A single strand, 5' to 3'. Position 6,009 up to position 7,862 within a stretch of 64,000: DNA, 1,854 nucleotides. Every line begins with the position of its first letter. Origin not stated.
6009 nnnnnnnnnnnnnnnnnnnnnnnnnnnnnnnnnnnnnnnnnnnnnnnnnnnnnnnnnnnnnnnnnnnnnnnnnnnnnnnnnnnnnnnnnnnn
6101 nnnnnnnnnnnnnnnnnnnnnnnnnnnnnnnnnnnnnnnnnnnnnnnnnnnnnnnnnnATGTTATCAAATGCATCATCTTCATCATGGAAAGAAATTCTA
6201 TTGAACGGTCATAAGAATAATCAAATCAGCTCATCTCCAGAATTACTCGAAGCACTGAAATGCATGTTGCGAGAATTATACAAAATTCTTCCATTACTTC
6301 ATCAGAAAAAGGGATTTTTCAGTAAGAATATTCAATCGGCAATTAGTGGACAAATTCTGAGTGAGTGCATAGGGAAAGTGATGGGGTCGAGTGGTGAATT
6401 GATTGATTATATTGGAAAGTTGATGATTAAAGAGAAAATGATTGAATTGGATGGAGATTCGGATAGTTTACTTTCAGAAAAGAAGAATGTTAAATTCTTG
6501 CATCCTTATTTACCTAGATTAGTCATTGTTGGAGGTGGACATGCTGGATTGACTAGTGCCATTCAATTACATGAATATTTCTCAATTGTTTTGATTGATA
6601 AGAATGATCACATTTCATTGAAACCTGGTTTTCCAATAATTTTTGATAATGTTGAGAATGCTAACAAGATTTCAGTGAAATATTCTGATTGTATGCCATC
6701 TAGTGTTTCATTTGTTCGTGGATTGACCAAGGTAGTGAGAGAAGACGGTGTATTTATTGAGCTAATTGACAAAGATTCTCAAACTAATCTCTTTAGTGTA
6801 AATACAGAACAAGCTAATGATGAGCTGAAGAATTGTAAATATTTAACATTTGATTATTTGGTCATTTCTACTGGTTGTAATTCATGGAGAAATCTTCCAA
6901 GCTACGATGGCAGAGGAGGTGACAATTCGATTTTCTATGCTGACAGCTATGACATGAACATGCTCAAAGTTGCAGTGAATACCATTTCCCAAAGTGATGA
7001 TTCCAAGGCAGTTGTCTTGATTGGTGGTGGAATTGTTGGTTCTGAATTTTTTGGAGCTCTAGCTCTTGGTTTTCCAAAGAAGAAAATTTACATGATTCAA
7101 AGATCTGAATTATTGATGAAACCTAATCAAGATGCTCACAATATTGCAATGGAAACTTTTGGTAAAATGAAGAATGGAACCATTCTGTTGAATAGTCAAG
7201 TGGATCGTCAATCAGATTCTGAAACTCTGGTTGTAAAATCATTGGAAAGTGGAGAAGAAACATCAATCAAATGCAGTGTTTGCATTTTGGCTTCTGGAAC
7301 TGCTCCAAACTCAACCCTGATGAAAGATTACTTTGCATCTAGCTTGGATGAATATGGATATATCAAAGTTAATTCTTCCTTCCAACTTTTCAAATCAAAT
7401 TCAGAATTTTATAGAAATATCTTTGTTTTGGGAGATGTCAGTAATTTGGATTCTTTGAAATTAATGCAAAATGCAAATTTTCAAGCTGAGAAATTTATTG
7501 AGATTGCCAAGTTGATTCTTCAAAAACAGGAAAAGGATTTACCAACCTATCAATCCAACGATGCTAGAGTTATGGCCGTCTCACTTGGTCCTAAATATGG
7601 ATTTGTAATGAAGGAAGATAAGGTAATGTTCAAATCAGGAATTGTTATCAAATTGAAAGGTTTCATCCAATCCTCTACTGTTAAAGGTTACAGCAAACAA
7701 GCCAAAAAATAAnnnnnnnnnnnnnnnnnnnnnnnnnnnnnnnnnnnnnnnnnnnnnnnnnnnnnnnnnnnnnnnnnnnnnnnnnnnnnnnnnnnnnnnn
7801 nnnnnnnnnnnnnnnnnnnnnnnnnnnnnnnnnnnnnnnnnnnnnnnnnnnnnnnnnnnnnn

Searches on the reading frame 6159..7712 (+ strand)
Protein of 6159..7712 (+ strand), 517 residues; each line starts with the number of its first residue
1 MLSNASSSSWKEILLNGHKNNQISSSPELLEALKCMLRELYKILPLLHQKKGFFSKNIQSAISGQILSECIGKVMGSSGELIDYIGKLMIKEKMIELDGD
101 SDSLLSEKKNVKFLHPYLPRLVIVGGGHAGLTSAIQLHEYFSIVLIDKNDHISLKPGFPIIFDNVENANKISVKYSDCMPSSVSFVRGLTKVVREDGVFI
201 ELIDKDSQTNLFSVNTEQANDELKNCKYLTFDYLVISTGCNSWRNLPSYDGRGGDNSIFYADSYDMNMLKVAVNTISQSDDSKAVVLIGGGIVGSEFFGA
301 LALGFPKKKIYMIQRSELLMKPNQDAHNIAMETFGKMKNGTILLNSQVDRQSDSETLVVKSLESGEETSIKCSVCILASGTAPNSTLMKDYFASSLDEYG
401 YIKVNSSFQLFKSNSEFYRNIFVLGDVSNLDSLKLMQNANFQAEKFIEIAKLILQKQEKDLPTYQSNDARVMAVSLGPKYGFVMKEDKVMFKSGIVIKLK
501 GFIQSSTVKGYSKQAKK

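Call 33: search_protein_families(library=pfam, proteins=[window:6159-7712:+], max_evalue=0.00001)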
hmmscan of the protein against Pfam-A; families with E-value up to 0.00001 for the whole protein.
window:6159-7712:+ (517 aa): 2 families
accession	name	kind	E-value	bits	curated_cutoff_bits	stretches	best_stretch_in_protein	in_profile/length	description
PF07992.20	Pyr_redox_2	-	8.8e-28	98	26.1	1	120-443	2-291/291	Pyridine nucleotide-disulphide oxidoreductase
PF00070.33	Pyr_redox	-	6.2e-06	27.1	22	0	285-355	2-70/82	Pyridine nucleotide-disulphide oxidoreductase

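Call 35: list_cluster_members(proteins=[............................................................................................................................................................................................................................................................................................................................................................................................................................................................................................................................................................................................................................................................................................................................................, window:6159-7709:+, window:7827-8921:+, window:10443-11735:+, window:13936-15558:+, window:21566-22834:-, window:23216-25111:+, window:49625-51982:+, window:61437-63053:-, window:34566-35588:+])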
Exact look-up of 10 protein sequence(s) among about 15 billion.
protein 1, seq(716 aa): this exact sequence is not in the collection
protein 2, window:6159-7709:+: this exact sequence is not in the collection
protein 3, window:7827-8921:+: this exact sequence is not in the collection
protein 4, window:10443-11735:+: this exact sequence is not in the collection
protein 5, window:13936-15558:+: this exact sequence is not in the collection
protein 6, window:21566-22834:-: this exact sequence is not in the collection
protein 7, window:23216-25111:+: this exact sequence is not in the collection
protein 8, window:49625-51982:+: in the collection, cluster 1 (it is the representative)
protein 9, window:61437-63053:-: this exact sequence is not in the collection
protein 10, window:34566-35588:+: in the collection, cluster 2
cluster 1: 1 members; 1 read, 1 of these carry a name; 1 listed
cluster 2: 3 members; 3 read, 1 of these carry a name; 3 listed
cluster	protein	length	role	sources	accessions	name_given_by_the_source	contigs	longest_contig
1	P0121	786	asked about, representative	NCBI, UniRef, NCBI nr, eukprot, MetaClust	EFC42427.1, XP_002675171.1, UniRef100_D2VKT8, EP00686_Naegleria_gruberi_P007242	rhoGAP domain-containing protein [Naegleria gruberi] | RhoGAP domain-containing protein n=1 Tax=Naegleria gruberi TaxID=5762 RepID=D2VKT8_NAEGR | XP_002675171.1 rhoGAP domain-containing protein [Naegleria gruberi strain NEG-M]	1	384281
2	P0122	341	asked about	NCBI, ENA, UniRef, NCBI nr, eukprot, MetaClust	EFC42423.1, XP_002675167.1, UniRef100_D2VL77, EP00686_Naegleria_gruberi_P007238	predicted protein [Naegleria gruberi] | Predicted protein n=1 Tax=Naegleria gruberi TaxID=5762 RepID=D2VL77_NAEGR | uncharacterized protein NAEGRDRAFT_80364 [Naegleria gruberi]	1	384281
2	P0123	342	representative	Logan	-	-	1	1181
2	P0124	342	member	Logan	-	-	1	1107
